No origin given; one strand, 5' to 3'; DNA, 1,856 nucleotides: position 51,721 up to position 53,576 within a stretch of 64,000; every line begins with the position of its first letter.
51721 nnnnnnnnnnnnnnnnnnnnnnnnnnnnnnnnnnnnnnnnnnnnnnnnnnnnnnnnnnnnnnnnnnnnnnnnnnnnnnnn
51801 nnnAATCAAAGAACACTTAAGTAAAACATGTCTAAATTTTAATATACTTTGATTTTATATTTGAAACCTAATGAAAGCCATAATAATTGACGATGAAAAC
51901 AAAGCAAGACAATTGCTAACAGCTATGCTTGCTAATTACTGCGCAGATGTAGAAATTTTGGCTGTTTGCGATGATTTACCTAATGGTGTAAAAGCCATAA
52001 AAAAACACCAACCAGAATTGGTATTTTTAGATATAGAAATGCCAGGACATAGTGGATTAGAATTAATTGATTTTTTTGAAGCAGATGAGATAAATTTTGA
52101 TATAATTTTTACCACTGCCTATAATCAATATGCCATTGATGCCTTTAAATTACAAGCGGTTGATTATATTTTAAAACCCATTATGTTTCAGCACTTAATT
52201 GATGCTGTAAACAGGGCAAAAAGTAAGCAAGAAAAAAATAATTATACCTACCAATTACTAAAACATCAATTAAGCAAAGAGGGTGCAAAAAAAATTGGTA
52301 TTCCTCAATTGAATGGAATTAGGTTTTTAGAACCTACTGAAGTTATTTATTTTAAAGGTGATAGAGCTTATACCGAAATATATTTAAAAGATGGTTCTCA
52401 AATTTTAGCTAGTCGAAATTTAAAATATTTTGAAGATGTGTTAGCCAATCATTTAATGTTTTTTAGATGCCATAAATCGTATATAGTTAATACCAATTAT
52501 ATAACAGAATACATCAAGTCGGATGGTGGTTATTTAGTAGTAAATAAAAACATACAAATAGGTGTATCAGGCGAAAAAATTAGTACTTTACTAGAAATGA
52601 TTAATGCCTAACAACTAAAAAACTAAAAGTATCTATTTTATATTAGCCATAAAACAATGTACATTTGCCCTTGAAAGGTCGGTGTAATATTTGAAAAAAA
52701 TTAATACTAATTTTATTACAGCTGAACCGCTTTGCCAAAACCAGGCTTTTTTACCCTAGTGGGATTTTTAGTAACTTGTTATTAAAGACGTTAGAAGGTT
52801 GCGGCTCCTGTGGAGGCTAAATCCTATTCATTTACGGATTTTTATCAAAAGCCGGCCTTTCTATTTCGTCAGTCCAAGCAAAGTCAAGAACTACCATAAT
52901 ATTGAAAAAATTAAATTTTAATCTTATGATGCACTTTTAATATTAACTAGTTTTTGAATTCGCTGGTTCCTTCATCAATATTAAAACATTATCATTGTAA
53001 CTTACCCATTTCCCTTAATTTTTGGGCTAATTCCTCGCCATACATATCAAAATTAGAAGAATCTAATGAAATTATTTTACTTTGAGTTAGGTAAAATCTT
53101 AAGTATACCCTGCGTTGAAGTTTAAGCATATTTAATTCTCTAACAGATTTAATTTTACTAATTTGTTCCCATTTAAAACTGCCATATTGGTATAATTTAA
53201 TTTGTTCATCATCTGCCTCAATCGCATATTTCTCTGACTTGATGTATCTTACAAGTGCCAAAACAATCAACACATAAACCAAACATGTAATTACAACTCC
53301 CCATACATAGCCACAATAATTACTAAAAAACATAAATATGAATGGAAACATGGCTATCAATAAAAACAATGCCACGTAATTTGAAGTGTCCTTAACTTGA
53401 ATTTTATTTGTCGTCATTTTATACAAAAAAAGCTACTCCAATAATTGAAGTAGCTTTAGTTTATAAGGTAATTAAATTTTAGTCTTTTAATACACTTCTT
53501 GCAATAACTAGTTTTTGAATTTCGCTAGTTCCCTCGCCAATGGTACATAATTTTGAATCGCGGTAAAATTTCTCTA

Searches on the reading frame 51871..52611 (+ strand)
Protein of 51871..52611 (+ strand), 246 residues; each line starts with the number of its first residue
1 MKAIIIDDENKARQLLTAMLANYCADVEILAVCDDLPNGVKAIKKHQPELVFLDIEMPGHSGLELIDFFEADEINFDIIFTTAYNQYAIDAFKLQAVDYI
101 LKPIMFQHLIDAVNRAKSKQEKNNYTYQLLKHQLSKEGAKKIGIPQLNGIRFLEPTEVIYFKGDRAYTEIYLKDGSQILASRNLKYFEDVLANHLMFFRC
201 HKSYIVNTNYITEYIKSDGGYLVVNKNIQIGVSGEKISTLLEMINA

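Call 40: search_protein_families(library=pfam, proteins=[window:51871-52611:+], max_evalue=0.01)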
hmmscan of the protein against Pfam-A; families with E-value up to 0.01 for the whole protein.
window:51871-52611:+ (246 aa): 2 families
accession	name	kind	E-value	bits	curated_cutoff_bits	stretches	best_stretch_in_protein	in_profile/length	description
PF00072.30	Response_reg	-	1.4e-20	73.9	30.2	1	4-114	2-111/111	Response regulator receiver domain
PF04397.21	LytTR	-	2.8e-15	56.8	22.6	1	149-244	2-97/98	LytTr DNA-binding domain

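Call 69: search_protein_families(library=ncbifam, proteins=[window:51871-52611:+], max_evalue=0.001)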
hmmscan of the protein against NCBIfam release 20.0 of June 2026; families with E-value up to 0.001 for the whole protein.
window:51871-52611:+ (246 aa): 69 families (the best 25 are shown)
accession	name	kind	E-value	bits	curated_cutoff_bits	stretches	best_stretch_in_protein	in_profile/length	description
NF008677.0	PRK11697.1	equivalog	1.5e-41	142.3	246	1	1-244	2-235/238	two-component system response regulator BtsR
NF010684.1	PRK14084.1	equivalog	3.2e-26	92.6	375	1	1-213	1-219/254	response regulator transcription factor LytR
NF008469.0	PRK11361.1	equivalog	1.2e-13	50.6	714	1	3-135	7-137/461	acetoacetate metabolism transcriptional regulator AtoC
TIGR01818.1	ntrC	equivalog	1.7e-13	50.2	558.6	1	4-125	2-122/463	nitrogen regulation protein NR(I)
NF006900.1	PRK09390.1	equivalog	5.9e-13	48.8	255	1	4-124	8-127/203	response regulator FixJ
TIGR02875.1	spore_0_A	equivalog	4.3e-12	45.8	200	1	2-123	4-128/262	sporulation transcription factor Spo0A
NF045505.1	RR_RssB_Pseudo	equivalog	1e-11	44.6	700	1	3-129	8-138/394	two-component system response regulator RssB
NF001965.0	PRK00742.1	subfamily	2.3e-11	43.5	293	1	1-104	4-109/357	chemotaxis-specific protein-glutamate methyltransferase CheB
NF047793.1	ResRegPgtA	equivalog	2.9e-11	42.9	650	1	3-136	8-140/414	two-component system response regulator PgtA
NF052445.1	RespRegMctR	equivalog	5.1e-11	42.4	300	1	2-118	3-120/205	two-component system response regulator MctR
TIGR01387.1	cztR_silR_copR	subfamily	9.8e-11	41.7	279.2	1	4-126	2-123/218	heavy metal response regulator transcription factor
NF051870.1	NAssimRespRegNtrX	equivalog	1.8e-10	40.3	600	1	4-131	5-133/452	nitrogen assimilation response regulator NtrX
NF011896.0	PRK15369.1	equivalog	2.5e-10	40.3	242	1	2-119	5-123/211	two component system response regulator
NF051850.1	RespRegRprY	equivalog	2.9e-10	40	370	1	4-132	8-139/234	response regulator transcription factor RprY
NF007935.0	PRK10651.1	equivalog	3.8e-10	39.3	250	1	4-117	10-124/216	two-component system response regulator NarL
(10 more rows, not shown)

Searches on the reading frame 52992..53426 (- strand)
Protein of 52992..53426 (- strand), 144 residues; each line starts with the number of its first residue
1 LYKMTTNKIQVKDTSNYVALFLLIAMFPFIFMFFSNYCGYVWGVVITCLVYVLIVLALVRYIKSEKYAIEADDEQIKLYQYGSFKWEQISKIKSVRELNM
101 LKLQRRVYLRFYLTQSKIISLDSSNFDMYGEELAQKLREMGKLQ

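Call 40: search_protein_families(library=pfam, proteins=[window:52992-53426:-], max_evalue=0.01)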
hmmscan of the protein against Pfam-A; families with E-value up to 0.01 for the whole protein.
window:52992-53426:- (144 aa): 1 family
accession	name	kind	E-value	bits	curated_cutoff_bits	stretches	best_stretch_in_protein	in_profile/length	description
PF04610.19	TrbL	-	0.004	17.4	25.9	1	19-72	137-190/215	TrbL/VirB6 plasmid conjugal transfer protein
